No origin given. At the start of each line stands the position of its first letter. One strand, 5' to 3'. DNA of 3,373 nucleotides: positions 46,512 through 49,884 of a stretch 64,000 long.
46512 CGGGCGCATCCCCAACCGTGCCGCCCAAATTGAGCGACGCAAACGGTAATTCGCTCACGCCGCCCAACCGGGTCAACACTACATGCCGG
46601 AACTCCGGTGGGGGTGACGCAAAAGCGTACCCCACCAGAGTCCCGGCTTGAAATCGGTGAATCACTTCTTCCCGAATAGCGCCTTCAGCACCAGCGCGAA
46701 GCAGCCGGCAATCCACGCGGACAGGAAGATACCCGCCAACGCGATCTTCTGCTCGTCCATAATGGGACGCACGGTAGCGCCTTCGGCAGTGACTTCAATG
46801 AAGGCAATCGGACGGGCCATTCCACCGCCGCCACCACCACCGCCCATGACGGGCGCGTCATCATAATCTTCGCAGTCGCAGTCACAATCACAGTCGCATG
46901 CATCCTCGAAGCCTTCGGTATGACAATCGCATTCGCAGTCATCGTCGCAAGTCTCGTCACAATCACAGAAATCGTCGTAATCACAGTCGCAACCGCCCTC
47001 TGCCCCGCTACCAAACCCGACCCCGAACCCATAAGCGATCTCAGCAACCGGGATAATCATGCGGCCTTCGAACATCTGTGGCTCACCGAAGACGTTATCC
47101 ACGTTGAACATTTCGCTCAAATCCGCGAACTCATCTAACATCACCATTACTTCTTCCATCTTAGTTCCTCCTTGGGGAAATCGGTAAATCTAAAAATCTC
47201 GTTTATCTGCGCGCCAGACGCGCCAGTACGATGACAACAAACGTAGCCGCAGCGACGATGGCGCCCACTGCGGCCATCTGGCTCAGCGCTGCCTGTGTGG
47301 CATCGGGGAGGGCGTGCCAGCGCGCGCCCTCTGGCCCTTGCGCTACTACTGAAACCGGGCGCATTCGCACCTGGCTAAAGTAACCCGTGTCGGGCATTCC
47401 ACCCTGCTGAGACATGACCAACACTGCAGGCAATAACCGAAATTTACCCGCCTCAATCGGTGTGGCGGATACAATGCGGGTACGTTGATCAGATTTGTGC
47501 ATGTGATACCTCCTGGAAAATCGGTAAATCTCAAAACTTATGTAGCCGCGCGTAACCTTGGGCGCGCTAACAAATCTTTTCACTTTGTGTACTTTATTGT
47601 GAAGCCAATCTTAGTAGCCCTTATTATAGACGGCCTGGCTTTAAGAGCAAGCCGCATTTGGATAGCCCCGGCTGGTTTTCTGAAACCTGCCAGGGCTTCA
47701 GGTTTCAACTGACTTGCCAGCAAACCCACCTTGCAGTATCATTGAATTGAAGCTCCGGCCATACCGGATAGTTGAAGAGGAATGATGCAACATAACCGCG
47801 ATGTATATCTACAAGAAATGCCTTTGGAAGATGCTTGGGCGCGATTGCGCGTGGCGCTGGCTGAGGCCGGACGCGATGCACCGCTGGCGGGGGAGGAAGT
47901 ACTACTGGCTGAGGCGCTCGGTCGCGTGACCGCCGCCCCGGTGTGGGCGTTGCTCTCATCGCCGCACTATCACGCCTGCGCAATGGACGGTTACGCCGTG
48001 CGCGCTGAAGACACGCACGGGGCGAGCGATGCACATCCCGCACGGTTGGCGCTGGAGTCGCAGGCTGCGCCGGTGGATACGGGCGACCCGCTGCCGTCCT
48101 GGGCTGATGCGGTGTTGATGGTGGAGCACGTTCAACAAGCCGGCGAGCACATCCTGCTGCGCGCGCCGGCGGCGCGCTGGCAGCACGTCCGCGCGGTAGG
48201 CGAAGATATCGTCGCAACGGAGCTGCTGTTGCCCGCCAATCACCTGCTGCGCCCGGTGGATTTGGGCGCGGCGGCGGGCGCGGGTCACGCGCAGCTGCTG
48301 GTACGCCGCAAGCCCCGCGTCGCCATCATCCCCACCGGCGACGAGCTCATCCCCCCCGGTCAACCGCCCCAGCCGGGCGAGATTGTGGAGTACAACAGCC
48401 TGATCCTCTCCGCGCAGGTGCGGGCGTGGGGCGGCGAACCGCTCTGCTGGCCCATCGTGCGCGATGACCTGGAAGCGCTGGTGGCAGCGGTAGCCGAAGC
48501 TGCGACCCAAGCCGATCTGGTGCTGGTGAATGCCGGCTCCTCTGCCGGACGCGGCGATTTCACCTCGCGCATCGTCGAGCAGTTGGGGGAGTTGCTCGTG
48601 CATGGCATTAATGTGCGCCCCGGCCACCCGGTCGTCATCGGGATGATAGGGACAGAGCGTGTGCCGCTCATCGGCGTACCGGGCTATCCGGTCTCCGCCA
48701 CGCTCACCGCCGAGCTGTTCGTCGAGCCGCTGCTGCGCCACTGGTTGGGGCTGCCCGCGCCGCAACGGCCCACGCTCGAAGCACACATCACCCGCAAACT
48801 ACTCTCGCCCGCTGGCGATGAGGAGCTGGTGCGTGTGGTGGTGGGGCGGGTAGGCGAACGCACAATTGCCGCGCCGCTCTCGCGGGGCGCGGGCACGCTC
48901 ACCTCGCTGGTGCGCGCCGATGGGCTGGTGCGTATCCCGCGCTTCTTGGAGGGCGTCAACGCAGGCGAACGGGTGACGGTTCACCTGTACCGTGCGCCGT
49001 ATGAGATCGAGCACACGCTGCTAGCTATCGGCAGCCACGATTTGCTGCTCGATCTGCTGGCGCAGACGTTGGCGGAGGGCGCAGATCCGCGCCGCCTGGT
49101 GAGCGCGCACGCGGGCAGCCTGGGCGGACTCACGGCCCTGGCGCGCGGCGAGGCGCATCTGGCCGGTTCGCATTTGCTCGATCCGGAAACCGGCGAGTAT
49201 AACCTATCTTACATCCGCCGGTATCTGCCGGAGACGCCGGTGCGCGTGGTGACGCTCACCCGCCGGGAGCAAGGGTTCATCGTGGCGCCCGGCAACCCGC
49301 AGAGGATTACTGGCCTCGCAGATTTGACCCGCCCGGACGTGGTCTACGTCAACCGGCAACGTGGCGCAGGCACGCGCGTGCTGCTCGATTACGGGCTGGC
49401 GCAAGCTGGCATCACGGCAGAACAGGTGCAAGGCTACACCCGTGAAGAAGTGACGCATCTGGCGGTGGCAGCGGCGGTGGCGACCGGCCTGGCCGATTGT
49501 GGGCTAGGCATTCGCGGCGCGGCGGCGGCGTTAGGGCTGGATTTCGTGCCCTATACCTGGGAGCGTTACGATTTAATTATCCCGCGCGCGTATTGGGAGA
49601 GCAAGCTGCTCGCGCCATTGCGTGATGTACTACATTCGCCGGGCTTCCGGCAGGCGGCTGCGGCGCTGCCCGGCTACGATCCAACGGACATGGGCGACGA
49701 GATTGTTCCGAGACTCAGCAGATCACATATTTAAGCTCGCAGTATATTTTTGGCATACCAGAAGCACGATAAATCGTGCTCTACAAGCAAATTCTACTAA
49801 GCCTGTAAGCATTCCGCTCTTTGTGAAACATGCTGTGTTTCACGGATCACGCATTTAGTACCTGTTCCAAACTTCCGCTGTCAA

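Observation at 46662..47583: YtfJ/GerW-like protein carrying a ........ Cys/Asp-rich insertion, paired with a small membrane protein under a shared leader motif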

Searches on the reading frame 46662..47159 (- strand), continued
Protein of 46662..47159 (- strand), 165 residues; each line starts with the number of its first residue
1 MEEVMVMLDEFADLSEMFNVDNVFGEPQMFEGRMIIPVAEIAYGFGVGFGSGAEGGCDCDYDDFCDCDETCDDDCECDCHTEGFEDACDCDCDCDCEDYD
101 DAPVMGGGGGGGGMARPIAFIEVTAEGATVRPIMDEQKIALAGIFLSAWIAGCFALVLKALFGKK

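Call 46: find_related_loci(query=A2, collection=genome_contigs, flank=3000)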
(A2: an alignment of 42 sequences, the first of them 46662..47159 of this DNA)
Query A2 (165 aa) in genome_contigs; peptide patterns used: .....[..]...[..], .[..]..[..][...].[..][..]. (x = any residue, [..] = any of these).
156 stretches matched a pattern; 75 encode a relative of the query (tblastn E <= 1e-3); 75 distinct loci.
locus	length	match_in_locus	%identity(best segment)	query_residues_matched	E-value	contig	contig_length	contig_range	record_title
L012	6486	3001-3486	48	1-165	6e-38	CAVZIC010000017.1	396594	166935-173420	MAG: uncultured Chloroflexia bacterium isolate MFD02416.bin.2.12 genome assembly, contig: contig_40982, whole genome sho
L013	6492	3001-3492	48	1-165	5e-36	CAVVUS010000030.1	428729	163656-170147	MAG: uncultured Chloroflexia bacterium isolate MFD02923.bin.2.49 genome assembly, contig: contig_3143, whole genome shot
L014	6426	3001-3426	40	2-164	2e-33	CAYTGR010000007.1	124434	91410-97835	MAG TPA_asm: uncultured Anaerolineales bacterium isolate binchicken_co20_429 genome assembly, contig: NODE_372_length_12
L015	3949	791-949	62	113-165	1e-16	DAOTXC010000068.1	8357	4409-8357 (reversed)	MAG TPA_asm: Anaerolineae bacterium isolate H19_217 k113_221275, whole genome shotgun sequence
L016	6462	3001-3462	46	1-162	3e-32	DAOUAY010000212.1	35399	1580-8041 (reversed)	MAG TPA_asm: Anaerolineae bacterium isolate H67_697 k125_510293, whole genome shotgun sequence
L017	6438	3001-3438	43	1-165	4e-32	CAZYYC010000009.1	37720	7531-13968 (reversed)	MAG TPA_asm: uncultured Anaerolineales bacterium isolate SRP241326_co1_43 genome assembly, contig: NODE_1771_length_3772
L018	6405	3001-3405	41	1-164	4e-31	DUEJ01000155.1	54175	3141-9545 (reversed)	MAG TPA_asm: Thermoflexia bacterium isolate G713 Contig155, whole genome shotgun sequence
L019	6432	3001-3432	46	1-165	1e-30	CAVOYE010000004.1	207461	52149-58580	MAG: uncultured Chloroflexia bacterium isolate MFD09964.bin.2.39 genome assembly, contig: contig_12655, whole genome sho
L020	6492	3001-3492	42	1-165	1e-30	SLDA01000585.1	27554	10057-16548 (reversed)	MAG: Thermoflexales bacterium isolate CSSed162cmB_528 CSSed16-2cmB-2809, whole genome shotgun sequence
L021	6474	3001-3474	45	1-165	2e-30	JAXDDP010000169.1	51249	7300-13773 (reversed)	MAG: Anaerolineae bacterium isolate POMEDNA-B74 Raw2_k127_280892, whole genome shotgun sequence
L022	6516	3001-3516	44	1-162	3e-30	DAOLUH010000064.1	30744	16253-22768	MAG TPA_asm: Anaerolineae bacterium isolate AMR_MDS_4610 NODE_1587_length_30744_cov_21.120923, whole genome shotgun sequ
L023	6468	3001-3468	47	1-162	4e-30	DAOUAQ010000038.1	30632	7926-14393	MAG TPA_asm: Anaerolineae bacterium isolate H66_674 k113_308130, whole genome shotgun sequence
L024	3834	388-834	45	1-164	7e-30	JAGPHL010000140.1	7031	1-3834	MAG: Anaerolineae bacterium isolate Gw_SlDig_bin_283 Gw_SlDig_22922_length_7031_cov_74.250290, whole genome shotgun sequ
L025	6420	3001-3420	39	1-165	1e-29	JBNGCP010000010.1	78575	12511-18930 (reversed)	MAG: Anaerolineae bacterium isolate E05-002 bin45.fa-10, whole genome shotgun sequence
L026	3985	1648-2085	42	1-165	2e-29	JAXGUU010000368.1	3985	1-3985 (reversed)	MAG: Anaerolineae bacterium isolate AnMBR.bin427 bin427_368, whole genome shotgun sequence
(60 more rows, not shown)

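Call 62: search_solved_structures(query=A2, max_evalue=1)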
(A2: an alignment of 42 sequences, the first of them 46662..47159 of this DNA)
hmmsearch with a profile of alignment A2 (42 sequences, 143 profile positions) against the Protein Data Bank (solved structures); distinct sequences matched with E-value up to 1: 0.

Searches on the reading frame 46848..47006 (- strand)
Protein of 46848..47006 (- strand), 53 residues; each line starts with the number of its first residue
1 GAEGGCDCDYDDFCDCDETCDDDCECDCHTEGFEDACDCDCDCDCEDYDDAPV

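Call 72: search_solved_structures(query=window:46848-47006:-, max_evalue=10)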
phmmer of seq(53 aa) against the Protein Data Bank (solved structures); distinct sequences matched with E-value up to 10: 1.
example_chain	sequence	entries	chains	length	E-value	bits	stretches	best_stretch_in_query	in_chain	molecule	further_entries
4k2u_A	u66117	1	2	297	5.3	11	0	5-19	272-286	Erythrocyte binding antigen 175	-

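Call 73: search_protein_families(library=pfam, proteins=[window:46848-47006:-], max_evalue=10)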
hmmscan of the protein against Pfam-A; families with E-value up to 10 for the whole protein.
seq(53 aa): 0 families

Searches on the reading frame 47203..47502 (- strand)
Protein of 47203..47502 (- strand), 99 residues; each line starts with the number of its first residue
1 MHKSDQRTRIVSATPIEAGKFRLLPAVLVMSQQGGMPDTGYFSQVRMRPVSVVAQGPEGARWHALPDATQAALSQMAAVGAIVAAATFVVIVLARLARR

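Call 3: search_protein_families(library=pfam, proteins=[window:47203-47502:-], max_evalue=1)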
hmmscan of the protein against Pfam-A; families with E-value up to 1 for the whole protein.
window:47203-47502:- (99 aa): 2 families
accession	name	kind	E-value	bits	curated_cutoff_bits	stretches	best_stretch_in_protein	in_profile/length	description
PF25612.1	DUF7940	-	0.14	13.2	27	1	62-96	28-60/63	Family of unknown function (DUF7940)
PF13208.11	TerB_N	-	0.29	11.3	25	1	46-94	149-197/207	TerB N-terminal domain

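Call 4: search_protein_families(library=ncbifam, proteins=[window:47203-47502:-], max_evalue=1)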
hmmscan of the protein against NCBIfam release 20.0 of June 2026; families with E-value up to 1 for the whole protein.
window:47203-47502:- (99 aa): 1 family
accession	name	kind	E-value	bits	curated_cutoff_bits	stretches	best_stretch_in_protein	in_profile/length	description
TIGR03765.1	ICE_PFL_4695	subfamily_domain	0.022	14.6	59.75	1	33-88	11-62/105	PFL_4695 family integrating conjugative element protein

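Call 12: find_homologous_proteins(query=window:47203-47502:-, max_evalue=0.01)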
Query window:47203-47502:- (99 aa): 1 proteins with E <= 0.01 among 9 candidates.
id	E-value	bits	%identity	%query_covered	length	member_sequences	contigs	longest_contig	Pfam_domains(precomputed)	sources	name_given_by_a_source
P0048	3.0e-55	202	100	100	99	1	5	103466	-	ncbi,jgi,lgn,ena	-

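Call 13: find_encoding_contigs(protein=P0048, flank=3000, max_places=4)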
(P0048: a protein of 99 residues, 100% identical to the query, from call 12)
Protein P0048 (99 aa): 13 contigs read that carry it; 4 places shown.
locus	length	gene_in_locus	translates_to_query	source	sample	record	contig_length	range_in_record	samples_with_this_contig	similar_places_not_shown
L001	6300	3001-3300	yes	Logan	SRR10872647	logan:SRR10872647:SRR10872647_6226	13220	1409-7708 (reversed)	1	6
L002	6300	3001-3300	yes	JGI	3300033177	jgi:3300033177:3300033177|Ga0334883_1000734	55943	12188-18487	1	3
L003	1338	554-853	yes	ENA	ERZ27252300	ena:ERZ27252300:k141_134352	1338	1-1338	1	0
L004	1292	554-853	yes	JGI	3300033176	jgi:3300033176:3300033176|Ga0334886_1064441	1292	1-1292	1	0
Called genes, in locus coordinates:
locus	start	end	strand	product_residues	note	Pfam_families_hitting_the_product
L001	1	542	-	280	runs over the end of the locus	-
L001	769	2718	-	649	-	PF03453:MoeA_N, PF00994:MoCF_biosynth, PF03454:MoeA_C, PF12727:PBP_like, PF13531:SBP_bac_11 (faint)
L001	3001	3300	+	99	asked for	-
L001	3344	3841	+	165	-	PF09579:Spore_YtfJ (weak)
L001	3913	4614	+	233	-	PF02578:Cu-oxidase_4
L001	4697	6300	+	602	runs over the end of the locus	-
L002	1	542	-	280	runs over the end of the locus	-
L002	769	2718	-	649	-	PF03453:MoeA_N, PF00994:MoCF_biosynth, PF03454:MoeA_C, PF12727:PBP_like, PF13531:SBP_bac_11 (faint)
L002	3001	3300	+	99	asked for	-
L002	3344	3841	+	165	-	PF09579:Spore_YtfJ (weak)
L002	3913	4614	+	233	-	PF02578:Cu-oxidase_4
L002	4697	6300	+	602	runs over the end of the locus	-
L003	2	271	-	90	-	?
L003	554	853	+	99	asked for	-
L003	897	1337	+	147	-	?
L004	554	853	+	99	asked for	-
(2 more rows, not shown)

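Call 29: search_protein_families(library=pfam, alignment_id=A1, max_evalue=10)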
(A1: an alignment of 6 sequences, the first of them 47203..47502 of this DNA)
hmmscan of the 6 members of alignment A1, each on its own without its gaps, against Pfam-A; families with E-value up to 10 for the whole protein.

A. member 1, window:47203-47502:- (99 aa): 2 families
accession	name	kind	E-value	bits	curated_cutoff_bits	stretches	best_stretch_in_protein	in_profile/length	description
PF25612.1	DUF7940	-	0.14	13.2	27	1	62-96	28-60/63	Family of unknown function (DUF7940)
PF13208.11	TerB_N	-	0.29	11.3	25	1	46-94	149-197/207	TerB N-terminal domain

B. families by the number of members that match (of 6 scanned): 5 families
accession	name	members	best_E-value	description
PF09163.16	Form-deh_trans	1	0.013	Formate dehydrogenase N, transmembrane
PF09715.15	Plasmod_dom_1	1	0.052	Plasmodium protein of unknown function (Plasmod_dom_1)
PF11580.13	DUF3239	1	0.12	Protein of unknown function (DUF3239)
PF25612.1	DUF7940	1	0.14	Family of unknown function (DUF7940)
PF13208.11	TerB_N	1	0.29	TerB N-terminal domain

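Call 30: find_homologous_proteins(query=A1, max_evalue=0.01)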
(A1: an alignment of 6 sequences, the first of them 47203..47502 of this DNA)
Query A1 (6 sequences) (99 aa, profile of the alignment): 148 proteins with E <= 0.01 among 5758 candidates; the best 120 are listed.
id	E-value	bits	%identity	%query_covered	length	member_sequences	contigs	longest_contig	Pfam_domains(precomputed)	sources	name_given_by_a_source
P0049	9.5e-43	162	54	100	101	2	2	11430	-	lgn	-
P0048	1.3e-42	162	100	100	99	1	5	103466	-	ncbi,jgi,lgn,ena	-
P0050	2.0e-42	161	58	100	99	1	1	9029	-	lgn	-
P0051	3.4e-41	157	44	96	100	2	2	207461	-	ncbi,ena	-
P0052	3.8e-41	157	49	100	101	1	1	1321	-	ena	-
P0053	5.7e-41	156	49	100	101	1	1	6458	-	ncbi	ncbi:MAG: hypothetical protein ACP5J4_20430 [Anaerolineae bacterium]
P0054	6.2e-41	156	49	100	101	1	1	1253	-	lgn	-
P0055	7.3e-41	156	48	100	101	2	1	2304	-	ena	-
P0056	1.6e-40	155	49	100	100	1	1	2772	-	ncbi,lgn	-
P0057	1.7e-40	155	48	100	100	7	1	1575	-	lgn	-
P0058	2.4e-40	154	54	99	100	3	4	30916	-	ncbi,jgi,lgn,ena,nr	ncbi:MAG TPA: hypothetical protein PKZ84_20150 [Anaerolineae bacterium]|nr:hypothetical protein [Ana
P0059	3.0e-40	154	48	100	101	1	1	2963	-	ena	-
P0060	3.0e-40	154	45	100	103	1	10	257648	-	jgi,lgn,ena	jgi:hypothetical protein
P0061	3.9e-40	154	49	99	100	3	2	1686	-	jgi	jgi:hypothetical protein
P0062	3.9e-40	154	45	100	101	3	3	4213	-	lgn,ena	-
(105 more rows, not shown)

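Call 40: predict_structure(alignment_id=A3)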
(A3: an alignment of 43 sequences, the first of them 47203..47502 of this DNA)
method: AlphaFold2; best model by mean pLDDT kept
length: 99 residues; sequences in the alignment: 43
mean_pLDDT: 92.0   pTM: 0.59
mean pLDDT of the five models: 92.0, 91.2, 89.7, 89.6, 89.5
residues with pLDDT >= 90: 79; 70-90: 18; 50-70: 2; < 50: 0
segments of 3 or more residues with pLDDT < 50: none
pLDDT, mean of each block of 10 residues (from residue 1): 84 91 94 89 92 93 89 95 99 94
secondary structure, 60 per line:
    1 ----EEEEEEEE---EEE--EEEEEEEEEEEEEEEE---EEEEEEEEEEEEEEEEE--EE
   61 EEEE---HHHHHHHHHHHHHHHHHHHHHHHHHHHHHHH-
elements in order: E5-12 E16-18 E21-36 E40-56 E59-64 H68-98

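Call 54: search_protein_representatives(alignment_id=A3)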
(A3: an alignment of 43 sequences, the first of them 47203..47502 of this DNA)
Query: 43 sequences, 100 profile positions. Proteins with E-value up to 0.001 (for the whole library): 66; up to 1e-10: 16; up to 1e-30: 7. The best 66 are listed.
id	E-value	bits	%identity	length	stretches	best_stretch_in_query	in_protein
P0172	2.0e-36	140.1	-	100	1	1-99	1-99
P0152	9.8e-36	137.9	-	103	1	1-97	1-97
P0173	2.3e-33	130.2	-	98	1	4-99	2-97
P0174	7.8e-33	128.5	-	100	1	1-99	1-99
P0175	2.9e-32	126.7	-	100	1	1-99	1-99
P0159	4.0e-31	123.0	-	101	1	1-99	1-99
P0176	5.4e-31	122.6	-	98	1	1-99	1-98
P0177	1.4e-27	111.7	-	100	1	1-99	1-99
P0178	5.2e-27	109.9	-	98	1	1-97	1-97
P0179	4.2e-26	107.0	-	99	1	1-99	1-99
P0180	5.0e-25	103.5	-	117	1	1-94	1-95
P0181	1.2e-22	95.9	-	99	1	3-98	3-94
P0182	2.1e-22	95.1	-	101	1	3-99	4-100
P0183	2.2e-21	91.8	-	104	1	4-98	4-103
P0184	2.9e-12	62.6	-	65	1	48-99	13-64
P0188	1.3e-07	47.6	-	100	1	7-90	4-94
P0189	2.6e-07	46.6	-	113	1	7-97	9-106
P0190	1.2e-06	44.5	-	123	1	7-95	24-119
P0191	2.0e-06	43.8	-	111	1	7-99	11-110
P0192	2.4e-06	43.5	-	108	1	7-95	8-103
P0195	4.9e-06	42.6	-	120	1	9-95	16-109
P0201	1.8e-05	40.7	-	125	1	9-99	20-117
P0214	1.5e-04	37.8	-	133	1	11-97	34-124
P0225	3.2e-04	36.7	-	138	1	7-90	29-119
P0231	6.0e-04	35.8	-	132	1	8-99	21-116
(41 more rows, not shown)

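Call 55: search_protein_families(library=pfam, proteins=[P0188, P0189, P0190, P0191, P0192, P0195, P0201, P0214, P0225, P0231], max_evalue=1)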
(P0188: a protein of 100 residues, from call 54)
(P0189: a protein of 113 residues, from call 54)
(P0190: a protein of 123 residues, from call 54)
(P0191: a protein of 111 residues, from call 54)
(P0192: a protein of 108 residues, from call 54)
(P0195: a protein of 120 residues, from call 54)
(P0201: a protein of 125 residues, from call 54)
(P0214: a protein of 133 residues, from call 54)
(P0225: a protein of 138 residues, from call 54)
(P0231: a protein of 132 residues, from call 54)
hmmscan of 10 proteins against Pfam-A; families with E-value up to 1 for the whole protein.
P0188 (100 aa): 0 families

P0189 (113 aa): 1 family
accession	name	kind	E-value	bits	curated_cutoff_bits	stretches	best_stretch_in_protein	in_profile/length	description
PF19927.4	DUF6390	-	0.036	14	25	1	14-91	139-215/244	Family of unknown function (DUF6390)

P0190 (123 aa): 0 families

P0191 (111 aa): 1 family
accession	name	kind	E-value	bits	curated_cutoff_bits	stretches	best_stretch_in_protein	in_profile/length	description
PF25259.1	DUF7860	-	0.068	13.9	27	1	71-100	35-65/75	Family of unknown function (DUF7860)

P0192 (108 aa): 0 families

P0195 (120 aa): 1 family
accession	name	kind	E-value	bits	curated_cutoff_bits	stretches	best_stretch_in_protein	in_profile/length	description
PF09579.15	Spore_YtfJ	-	0.001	19.7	25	1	28-95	7-78/81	Sporulation protein YtfJ (Spore_YtfJ)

P0201 (125 aa): 0 families

P0214 (133 aa): 1 family
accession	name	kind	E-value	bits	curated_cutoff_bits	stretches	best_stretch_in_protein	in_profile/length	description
PF16943.10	T4SS_CagC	-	0.13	12.9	27.9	1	68-129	14-76/119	Cag pathogenicity island, type IV secretory system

P0225 (138 aa): 0 families

P0231 (132 aa): 1 family
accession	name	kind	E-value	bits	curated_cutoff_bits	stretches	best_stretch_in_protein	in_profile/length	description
PF15048.11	OSTbeta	-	0.3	11.6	27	1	86-115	29-58/122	Organic solute transporter subunit beta protein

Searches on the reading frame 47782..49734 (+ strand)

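Call 3: search_protein_families(library=pfam, proteins=[window:47782-49734:+], max_evalue=1)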
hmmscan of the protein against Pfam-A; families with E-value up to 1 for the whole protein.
window:47782-49734:+ (650 aa): 6 families
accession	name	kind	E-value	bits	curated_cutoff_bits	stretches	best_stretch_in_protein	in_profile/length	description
PF12727.12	PBP_like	-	9.3e-74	247.2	27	1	430-617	4-192/193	PBP superfamily domain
PF03453.22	MoeA_N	-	6.8e-37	127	30.8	1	14-168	2-160/160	MoeA N-terminal region (domain I and II)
PF00994.29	MoCF_biosynth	-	1.6e-27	96.4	26.6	1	181-320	1-144/144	Probable molybdopterin binding domain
PF03454.20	MoeA_C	-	2.3e-13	50.6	22.1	1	335-402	3-71/72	MoeA C-terminal region (domain IV)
PF13531.11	SBP_bac_11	-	2e-05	24.9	25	1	489-596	73-185/227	Bacterial extracellular solute-binding protein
PF12974.12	Phosphonate-bd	-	0.00018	21.4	27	1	497-579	86-165/242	ABC transporter, phosphonate, periplasmic substrate-binding protein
